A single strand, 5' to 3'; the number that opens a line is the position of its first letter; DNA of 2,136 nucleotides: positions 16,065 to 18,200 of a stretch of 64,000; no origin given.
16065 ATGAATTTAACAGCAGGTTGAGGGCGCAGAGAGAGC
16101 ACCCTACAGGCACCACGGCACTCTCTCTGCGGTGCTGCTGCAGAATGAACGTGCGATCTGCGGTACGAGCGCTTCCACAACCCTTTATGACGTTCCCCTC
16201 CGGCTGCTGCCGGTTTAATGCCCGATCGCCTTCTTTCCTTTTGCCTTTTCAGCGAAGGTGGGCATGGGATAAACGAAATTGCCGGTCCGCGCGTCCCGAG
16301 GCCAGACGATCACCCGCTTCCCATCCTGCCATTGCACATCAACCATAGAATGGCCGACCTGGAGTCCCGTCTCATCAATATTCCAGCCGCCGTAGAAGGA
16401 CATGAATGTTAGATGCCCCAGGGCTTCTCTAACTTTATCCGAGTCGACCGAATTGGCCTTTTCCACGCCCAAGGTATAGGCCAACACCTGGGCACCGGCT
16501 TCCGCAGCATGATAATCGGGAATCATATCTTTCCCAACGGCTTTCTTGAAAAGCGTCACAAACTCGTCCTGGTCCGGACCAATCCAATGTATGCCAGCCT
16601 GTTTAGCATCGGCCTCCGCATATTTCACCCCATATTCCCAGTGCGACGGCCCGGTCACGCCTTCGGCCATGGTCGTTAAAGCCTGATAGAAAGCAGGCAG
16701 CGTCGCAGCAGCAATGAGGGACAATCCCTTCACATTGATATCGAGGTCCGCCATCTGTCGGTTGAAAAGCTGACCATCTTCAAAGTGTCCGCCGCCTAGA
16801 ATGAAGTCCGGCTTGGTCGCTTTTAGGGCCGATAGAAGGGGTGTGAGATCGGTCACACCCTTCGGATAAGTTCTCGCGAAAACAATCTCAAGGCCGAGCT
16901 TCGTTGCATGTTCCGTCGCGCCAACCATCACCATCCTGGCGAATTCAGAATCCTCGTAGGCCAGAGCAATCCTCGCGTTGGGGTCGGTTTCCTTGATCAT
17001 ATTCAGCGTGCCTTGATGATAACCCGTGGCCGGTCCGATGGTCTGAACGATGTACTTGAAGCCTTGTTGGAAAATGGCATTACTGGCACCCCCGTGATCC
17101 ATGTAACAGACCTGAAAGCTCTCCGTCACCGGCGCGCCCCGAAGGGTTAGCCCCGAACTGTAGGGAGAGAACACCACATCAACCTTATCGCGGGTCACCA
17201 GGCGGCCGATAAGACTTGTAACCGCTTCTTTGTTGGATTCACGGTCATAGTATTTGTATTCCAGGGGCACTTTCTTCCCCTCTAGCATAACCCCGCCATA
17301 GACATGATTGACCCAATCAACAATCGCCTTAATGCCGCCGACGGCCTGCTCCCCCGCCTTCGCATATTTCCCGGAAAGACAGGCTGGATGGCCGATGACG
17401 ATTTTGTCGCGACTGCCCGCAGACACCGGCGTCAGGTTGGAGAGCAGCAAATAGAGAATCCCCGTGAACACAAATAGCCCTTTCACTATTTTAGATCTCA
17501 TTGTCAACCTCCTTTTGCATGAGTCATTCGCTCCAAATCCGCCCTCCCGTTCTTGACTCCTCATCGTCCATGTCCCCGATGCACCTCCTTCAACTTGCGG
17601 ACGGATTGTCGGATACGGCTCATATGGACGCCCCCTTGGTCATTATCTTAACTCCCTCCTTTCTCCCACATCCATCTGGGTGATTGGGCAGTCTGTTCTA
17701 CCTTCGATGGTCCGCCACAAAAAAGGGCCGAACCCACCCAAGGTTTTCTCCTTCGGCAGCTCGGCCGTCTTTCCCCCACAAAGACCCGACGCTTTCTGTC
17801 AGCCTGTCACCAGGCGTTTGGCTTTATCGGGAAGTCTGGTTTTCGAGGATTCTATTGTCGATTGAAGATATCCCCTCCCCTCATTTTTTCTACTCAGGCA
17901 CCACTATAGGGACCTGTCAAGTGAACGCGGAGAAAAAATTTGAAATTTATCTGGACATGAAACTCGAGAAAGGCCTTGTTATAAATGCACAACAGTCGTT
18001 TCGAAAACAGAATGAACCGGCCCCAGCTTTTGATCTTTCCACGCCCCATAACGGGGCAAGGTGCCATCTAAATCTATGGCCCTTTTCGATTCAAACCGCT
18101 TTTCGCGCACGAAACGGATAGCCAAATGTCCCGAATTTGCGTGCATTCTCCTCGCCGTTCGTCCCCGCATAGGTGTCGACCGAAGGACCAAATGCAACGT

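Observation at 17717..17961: Paralogous structured 5' leader, copy A, upstream of the amino-acid ABC binding-protein gene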

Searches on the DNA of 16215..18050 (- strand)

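Call 7: search_rna_families(source=window, start=17450, end=18050, threshold=evalue, max_evalue=10, show_alignments=3)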
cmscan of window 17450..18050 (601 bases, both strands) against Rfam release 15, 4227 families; matches with E-value up to 10: 3.
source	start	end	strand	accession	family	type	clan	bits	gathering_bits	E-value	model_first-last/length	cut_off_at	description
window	17751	17831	-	RF03167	c-di-GMP-I-GGC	Cis-reg; riboswitch;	CL00126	48.6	59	2.1e-10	1-80/80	no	c-di-GMP-I-GGC riboswitch aptamer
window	17875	17923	-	RF01100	PK-BYV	Cis-reg;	-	12.8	50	8.8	1-40/40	no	3'-terminal pseudoknot in BYV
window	17518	17571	-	RF01134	sR30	Gene; snRNA; snoRNA; CD-box;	-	11.4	38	3.1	1-57/57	no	Small nucleolar RNA sR30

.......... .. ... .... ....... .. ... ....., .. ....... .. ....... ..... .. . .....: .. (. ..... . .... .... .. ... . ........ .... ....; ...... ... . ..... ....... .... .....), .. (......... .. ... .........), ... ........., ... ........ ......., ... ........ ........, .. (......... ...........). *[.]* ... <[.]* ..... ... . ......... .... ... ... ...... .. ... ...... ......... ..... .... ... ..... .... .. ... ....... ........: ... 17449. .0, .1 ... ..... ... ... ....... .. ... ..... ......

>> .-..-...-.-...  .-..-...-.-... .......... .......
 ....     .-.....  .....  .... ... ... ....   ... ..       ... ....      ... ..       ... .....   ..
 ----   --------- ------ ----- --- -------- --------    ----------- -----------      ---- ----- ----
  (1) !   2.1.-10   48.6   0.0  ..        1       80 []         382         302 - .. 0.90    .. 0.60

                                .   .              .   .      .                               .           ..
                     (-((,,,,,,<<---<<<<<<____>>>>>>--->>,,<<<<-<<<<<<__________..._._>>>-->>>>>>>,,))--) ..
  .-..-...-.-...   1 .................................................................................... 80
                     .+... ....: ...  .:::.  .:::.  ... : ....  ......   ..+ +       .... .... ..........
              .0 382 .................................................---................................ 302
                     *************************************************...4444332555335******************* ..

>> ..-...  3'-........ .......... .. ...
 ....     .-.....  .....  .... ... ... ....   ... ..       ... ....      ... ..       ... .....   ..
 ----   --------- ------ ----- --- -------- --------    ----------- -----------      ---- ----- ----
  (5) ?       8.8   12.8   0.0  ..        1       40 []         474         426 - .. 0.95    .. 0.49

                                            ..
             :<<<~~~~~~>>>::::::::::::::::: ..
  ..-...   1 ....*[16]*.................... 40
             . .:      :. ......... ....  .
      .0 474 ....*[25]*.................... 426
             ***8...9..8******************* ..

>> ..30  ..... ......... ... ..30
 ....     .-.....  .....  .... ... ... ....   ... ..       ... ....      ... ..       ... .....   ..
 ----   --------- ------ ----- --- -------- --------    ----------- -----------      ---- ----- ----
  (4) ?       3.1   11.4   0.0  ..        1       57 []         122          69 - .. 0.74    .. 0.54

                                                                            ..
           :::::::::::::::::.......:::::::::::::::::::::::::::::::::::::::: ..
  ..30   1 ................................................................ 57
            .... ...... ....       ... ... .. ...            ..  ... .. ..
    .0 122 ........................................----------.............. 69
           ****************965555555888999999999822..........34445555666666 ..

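Call 26: search_rna_families(sources=[L120, L122, L124], threshold=gathering, show_alignments=3)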
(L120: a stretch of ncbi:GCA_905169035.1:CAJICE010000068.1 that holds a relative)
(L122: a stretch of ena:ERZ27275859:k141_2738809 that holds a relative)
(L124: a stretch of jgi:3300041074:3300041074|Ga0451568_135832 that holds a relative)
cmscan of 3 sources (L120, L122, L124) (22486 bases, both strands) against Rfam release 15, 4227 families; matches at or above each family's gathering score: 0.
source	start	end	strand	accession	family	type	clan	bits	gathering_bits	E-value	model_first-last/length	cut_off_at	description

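Call 52: build_rna_model(alignment_id=A4, structure=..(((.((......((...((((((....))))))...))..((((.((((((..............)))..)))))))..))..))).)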
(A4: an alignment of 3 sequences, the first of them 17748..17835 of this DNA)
Model R1 built from alignment A4 (3 sequences, 89 columns); structure: as given.
model positions 87; base pairs 23; branch points 1; effective number of sequences 1.08; information 0.654 bits per position. Calibrated on 0.2 Mb of random sequence (short: E-values are rough).
structure used (alignment columns):
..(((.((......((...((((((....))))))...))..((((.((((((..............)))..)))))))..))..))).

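Call 53: search_with_rna_model(model_id=R1, sources=[window, L001, L002, L003, L004, L005, L006, L007, L008, L009, L010, L011, L012, L013, L014, L015, L016, L017, L018, L019, L020, L021, L022, L023, L024, L025, L026, L027, L028, L029, L030, L031, L032, L033, L034, L035, L036, L037, L038, L039, L040, L041, L042, L043, L044, L045, L046, L047, L048, L049, L050, L051, L052, L053, L054, L055, L056, L057, L058, L059, L060, L061, L062, L063, L064, L065, L066, L067, L068, L069, L070, L071, L072, L073, L074, L075, L076, L077, L078, L079, L080, L081, L082, L083, L084, L085, L086, L087, L088, L089, L090, L091, L092, L093, L094, L095, L096, L097, L098, L125], max_evalue=0.001, make_alignment=true)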
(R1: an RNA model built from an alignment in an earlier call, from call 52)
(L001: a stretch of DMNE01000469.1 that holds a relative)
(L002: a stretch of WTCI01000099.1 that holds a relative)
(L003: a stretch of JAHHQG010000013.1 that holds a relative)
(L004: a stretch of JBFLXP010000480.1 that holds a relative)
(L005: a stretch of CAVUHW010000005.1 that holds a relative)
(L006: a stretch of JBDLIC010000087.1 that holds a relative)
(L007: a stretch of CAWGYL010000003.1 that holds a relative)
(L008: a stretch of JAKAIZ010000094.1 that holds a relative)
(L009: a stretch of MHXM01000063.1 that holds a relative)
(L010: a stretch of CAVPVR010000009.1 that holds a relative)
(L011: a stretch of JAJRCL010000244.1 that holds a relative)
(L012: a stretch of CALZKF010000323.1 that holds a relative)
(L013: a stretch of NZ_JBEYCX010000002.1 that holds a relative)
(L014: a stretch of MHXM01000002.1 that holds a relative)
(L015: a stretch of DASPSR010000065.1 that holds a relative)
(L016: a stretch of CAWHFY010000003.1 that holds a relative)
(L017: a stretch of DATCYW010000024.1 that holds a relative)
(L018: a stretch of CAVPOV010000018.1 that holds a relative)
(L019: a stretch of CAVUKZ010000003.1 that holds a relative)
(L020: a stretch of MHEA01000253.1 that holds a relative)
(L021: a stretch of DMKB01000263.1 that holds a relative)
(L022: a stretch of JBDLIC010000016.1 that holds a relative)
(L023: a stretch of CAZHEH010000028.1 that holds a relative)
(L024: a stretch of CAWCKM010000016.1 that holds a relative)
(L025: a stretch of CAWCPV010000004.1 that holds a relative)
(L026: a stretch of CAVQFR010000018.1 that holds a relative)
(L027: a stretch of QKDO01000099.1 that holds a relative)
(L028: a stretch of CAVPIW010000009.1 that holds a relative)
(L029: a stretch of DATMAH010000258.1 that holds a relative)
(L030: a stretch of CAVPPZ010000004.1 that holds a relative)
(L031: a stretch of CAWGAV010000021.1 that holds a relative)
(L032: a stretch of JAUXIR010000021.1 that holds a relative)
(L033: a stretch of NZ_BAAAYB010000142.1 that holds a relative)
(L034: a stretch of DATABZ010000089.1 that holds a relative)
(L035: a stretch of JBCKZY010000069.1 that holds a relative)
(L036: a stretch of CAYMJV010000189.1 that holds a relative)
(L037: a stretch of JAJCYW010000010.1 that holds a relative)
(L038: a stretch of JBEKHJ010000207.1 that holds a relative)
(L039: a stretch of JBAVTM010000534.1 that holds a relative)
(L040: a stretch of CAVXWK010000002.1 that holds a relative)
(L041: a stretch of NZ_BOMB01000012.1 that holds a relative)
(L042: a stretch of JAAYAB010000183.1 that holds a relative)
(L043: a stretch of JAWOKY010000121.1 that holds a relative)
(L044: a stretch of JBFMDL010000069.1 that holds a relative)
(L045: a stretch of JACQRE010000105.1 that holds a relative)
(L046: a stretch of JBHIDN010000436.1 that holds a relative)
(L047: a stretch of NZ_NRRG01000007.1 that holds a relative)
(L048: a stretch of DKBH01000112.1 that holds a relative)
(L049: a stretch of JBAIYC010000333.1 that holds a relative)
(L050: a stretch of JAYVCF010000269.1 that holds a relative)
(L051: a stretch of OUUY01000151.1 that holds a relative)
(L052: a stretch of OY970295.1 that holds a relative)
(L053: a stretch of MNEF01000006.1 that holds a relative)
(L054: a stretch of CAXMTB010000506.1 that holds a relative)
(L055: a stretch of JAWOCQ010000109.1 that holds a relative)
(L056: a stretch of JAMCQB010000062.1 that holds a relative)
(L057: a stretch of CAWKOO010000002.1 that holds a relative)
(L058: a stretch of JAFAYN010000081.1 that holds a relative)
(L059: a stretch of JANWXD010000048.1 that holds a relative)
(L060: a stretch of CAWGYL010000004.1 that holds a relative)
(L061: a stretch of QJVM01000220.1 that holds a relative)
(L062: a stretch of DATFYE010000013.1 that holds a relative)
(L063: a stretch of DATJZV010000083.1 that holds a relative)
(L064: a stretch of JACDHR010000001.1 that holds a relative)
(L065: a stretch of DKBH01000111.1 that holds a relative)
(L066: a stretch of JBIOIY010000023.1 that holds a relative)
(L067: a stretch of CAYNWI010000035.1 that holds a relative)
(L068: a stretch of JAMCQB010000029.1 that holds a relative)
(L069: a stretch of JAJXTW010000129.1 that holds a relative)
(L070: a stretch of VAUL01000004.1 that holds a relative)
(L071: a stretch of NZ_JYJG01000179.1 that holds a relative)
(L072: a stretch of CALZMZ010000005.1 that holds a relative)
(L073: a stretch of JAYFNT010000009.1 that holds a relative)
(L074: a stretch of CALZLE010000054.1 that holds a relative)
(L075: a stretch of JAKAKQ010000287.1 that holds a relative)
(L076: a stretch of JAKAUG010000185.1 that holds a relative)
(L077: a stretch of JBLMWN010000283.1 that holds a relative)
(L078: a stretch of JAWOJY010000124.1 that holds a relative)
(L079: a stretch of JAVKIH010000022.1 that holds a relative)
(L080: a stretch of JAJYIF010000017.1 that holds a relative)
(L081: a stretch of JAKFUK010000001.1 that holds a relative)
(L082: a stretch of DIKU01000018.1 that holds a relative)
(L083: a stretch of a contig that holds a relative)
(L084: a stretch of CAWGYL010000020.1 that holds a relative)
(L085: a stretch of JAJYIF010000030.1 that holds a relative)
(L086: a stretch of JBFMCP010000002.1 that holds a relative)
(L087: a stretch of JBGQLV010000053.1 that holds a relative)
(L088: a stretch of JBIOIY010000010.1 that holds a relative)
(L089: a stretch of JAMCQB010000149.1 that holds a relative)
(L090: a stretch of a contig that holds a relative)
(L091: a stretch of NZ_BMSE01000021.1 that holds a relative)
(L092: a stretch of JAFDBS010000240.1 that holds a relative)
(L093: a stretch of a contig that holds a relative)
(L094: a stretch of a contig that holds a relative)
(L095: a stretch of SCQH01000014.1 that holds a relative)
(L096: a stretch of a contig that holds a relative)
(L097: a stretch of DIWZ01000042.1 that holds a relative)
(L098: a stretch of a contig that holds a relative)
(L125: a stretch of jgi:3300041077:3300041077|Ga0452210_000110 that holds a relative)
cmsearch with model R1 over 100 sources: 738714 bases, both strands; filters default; matches with E-value up to 0.001: 94.
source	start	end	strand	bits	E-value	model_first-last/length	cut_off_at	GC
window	17748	17834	-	108.1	1.2e-33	1-87/87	no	0.6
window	36274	36360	-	106.4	4.3e-33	1-87/87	no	0.63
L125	617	704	+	106.2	5.2e-33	1-87/87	no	0.58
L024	1785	1870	-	94.2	7.3e-29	1-87/87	no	0.55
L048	6501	6587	-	92.3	3.3e-28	1-87/87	no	0.57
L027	9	90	-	89.9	2.4e-27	1-87/87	no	0.61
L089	5426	5510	-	86.9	2.6e-26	1-87/87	no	0.58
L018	61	145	-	86.7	3.1e-26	1-87/87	no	0.66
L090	1046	1135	-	86.5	3.6e-26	1-87/87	no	0.57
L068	828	909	-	85.9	5.4e-26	1-87/87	no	0.56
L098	1978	2059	+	85.9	5.4e-26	1-87/87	no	0.56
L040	4864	4947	-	84.9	1.2e-25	1-87/87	no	0.55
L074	42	127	-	84.7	1.4e-25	1-87/87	no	0.58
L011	549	634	+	84.5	1.8e-25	1-87/87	no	0.56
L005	1080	1165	+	83.8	3e-25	1-87/87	no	0.59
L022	5885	5972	+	83.8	3e-25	1-87/87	no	0.56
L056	6162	6247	+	83.7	3.4e-25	1-87/87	no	0.59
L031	1733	1815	+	83.1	5.4e-25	1-87/87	no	0.57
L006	4415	4502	+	83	5.6e-25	1-87/87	no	0.55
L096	2285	2368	+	82.8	6.9e-25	1-87/87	no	0.62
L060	3056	3141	-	82.6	7.9e-25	1-87/87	no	0.55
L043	7517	7600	+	82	1.3e-24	1-87/87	no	0.56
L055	6104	6186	+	81.7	1.6e-24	1-87/87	no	0.71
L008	4461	4544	+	80.9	3.1e-24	1-87/87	no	0.57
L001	6928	7010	+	80.6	3.8e-24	1-87/87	no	0.53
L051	1587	1670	+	80.5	4.3e-24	1-87/87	no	0.6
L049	2684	2766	+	80.4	4.4e-24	1-87/87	no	0.59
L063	7265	7349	-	80.2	5.2e-24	1-87/87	no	0.58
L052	4677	4760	+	79.7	8.2e-24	1-87/87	no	0.55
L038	1597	1680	-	79.5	9.5e-24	1-87/87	no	0.57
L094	2872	2961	-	79.5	9.6e-24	1-87/87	no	0.49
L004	880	963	+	78.9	1.5e-23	1-87/87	no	0.61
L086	1704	1791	+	78.3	2.4e-23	1-87/87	no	0.62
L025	3982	4069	+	78.2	2.7e-23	1-87/87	no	0.67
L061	297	385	+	77.9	3.2e-23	1-87/87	no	0.64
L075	3289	3370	-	77.3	5.5e-23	1-87/87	no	0.62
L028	5811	5897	-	77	6.9e-23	1-87/87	no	0.61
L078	7736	7818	+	76.9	7.5e-23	1-87/87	no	0.59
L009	524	610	-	76.6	9.1e-23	1-87/87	no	0.62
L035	2384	2466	+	76.5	1e-22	1-87/87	no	0.53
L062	5072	5155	+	76.5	1e-22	1-87/87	no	0.62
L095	2621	2705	+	76.2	1.2e-22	1-87/87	no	0.62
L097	3353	3439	-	75.8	1.8e-22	1-87/87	no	0.57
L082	1056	1141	-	75.6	2e-22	1-87/87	no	0.58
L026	4443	4529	-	75.6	2e-22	1-87/87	no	0.62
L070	293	378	+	75.2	2.9e-22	1-87/87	no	0.58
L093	2080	2166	+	74.7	4.4e-22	1-87/87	no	0.59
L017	4605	4690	-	74.6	4.8e-22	1-87/87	no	0.6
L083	5134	5221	+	74.3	5.9e-22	1-87/87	no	0.56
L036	29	111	-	74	7.7e-22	1-87/87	no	0.6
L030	1539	1626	-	73.5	1.1e-21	1-87/87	no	0.62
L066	5541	5622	-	73.3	1.3e-21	1-87/87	no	0.59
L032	6593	6677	-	73.3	1.4e-21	1-87/87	no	0.59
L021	4414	4494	-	73.1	1.6e-21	1-87/87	no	0.59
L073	658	742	-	73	1.6e-21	1-87/87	no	0.62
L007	7854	7939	+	72.6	2.4e-21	1-87/87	no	0.55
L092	2442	2523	+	72.3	2.9e-21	1-87/87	no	0.54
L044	3582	3666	-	71.4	5.7e-21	1-87/87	no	0.55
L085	2809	2892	-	70.9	8.6e-21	1-87/87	no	0.61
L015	2631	2715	+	70.6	1.1e-20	1-87/87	no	0.61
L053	5290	5378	-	70.4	1.3e-20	1-87/87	no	0.7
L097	1063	1148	-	69.1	3.7e-20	1-87/87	no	0.6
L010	3485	3573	-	68.8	4.7e-20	1-87/87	no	0.62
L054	49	139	+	68.8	4.8e-20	1-87/87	no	0.53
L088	147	232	+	68.5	6.1e-20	1-87/87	no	0.57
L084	2685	2769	-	68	8.6e-20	1-87/87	no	0.54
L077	5371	5463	-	65.8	5.1e-19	1-87/87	no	0.51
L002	1882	1969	-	64.9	1e-18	1-87/87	no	0.61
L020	25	106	+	64.8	1.2e-18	1-87/87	no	0.59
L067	490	572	+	64.3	1.7e-18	1-87/87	no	0.6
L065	1670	1750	+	64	2.2e-18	1-87/87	no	0.51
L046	1328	1417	+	63.6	3e-18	1-87/87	no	0.62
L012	1747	1831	+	62.3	8.4e-18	1-87/87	no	0.52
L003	5779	5868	+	62.3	8.4e-18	1-87/87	no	0.64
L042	23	110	+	59.8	6.4e-17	1-87/87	no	0.55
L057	7392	7472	+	59.3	9.5e-17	1-87/87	no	0.64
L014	6243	6332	-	58.8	1.4e-16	1-87/87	no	0.61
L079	1095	1178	-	57.7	3.2e-16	1-87/87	no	0.67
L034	1375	1455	+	57.4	4.1e-16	1-87/87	no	0.73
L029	3069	3153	-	57.3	4.6e-16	1-87/87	no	0.72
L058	1614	1702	-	55.8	1.6e-15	1-87/87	no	0.65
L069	6304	6385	-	54.2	5.6e-15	1-87/87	no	0.57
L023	6255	6340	-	54.1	6.1e-15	1-87/87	no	0.71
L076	565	659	+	53.5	9.7e-15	1-87/87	no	0.74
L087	3763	3846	+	53.3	1.2e-14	1-87/87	no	0.52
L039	1331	1414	-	51.6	4.4e-14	1-87/87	no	0.61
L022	6078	6159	+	47.3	1.4e-12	1-87/87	no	0.48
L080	5471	5545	-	46.5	2.5e-12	1-87/87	no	0.57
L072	5319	5388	-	46.1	3.5e-12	1-87/87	no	0.59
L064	2092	2171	+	43.2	3.6e-11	1-87/87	no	0.7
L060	397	480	-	41.5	1.4e-10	1-87/87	no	0.54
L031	1209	1289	+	37.9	2.5e-09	1-87/87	no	0.48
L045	2204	2326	-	25.2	6.3e-05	1-87/87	no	0.7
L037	1137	1211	-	24.6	0.0001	1-87/87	no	0.72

Alignment A5: 94 matches aligned to the model, 174 columns, each read 5' to 3' on its own strand. Consensus structure (alignment columns), stored with it:
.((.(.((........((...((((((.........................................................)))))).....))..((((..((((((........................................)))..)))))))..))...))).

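Call 65: search_with_rna_model(model_id=R1, sources=[L130, L131, L132, L133, L134, L135, L136, L137, L126, L127, L128, L129, L120, L121, L122, L123, L124, L099, L100, L101, L102, L103, L104, L105, L106, L107, L108, L109, L110, L111, L112, L113, L114, L115, L116, L117, L118, L119], max_evalue=0.01)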
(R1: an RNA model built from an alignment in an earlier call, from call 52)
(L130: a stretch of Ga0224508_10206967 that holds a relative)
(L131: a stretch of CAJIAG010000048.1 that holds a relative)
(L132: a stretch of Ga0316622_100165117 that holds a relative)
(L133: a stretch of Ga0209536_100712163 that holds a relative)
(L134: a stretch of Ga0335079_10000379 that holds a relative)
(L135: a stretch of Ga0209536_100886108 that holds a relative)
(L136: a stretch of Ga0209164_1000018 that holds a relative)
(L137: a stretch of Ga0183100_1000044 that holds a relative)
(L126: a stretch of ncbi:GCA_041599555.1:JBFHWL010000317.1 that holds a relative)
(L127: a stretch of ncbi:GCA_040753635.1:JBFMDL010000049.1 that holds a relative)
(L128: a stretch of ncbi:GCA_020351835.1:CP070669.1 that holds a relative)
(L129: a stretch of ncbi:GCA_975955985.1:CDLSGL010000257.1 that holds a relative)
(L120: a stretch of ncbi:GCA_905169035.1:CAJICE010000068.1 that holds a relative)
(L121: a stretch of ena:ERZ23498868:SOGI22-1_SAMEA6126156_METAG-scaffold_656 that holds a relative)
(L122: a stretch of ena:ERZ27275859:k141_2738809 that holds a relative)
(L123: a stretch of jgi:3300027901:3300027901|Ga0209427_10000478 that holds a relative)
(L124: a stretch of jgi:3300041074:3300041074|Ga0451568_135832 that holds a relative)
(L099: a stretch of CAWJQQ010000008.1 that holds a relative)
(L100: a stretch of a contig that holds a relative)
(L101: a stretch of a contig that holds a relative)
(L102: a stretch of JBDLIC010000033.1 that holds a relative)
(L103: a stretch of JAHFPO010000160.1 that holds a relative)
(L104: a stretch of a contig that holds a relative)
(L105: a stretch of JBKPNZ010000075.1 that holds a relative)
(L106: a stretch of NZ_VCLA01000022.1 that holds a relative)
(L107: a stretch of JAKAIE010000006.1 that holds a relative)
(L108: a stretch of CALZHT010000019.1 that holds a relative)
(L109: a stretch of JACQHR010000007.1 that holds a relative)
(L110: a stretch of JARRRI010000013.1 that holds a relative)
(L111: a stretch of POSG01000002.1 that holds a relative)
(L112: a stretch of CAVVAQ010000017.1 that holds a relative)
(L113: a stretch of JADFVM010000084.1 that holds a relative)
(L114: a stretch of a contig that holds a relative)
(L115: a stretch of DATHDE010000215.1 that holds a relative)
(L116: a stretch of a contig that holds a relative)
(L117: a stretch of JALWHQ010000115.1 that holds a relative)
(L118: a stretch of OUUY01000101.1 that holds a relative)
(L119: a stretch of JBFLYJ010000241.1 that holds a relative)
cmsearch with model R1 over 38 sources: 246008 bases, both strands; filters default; matches with E-value up to 0.01: 22.
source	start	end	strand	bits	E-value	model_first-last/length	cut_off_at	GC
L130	93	180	+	103.2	1.8e-32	1-87/87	no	0.6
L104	1537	1623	-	87.1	7e-27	1-87/87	no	0.62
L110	3875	3959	+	86.3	1.3e-26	1-87/87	no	0.58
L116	6697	6783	-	85.5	2.5e-26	1-87/87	no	0.62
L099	7171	7256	-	85.1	3.6e-26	1-87/87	no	0.53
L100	5890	5972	+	82.3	3.4e-25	1-87/87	no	0.61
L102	3609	3695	+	79.8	2.5e-24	1-87/87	no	0.49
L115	470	557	+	75.6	6.7e-23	1-87/87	no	0.66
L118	3569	3652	-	74.7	1.5e-22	1-87/87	no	0.57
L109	5878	5957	-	73.9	2.6e-22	1-87/87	no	0.6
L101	4387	4472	-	73.9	2.6e-22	1-87/87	no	0.58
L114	5194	5280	+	71.3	2.2e-21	1-87/87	no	0.59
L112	1658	1746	-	71.2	2.3e-21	1-87/87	no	0.55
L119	2333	2424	-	69.8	7.3e-21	1-87/87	no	0.52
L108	3311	3393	-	69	1.4e-20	1-87/87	no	0.54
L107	6095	6179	-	68.2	2.6e-20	1-87/87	no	0.6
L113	3480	3566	+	62.5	2.4e-18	1-87/87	no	0.49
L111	7266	7350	-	61.3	6.1e-18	1-87/87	no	0.61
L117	667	759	+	60.8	9.2e-18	1-87/87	no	0.65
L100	7132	7216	+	41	6.5e-11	1-87/87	no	0.61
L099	5686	5771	-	40.6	9.4e-11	1-87/87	no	0.49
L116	4995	5076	-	36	3.6e-09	1-87/87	no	0.51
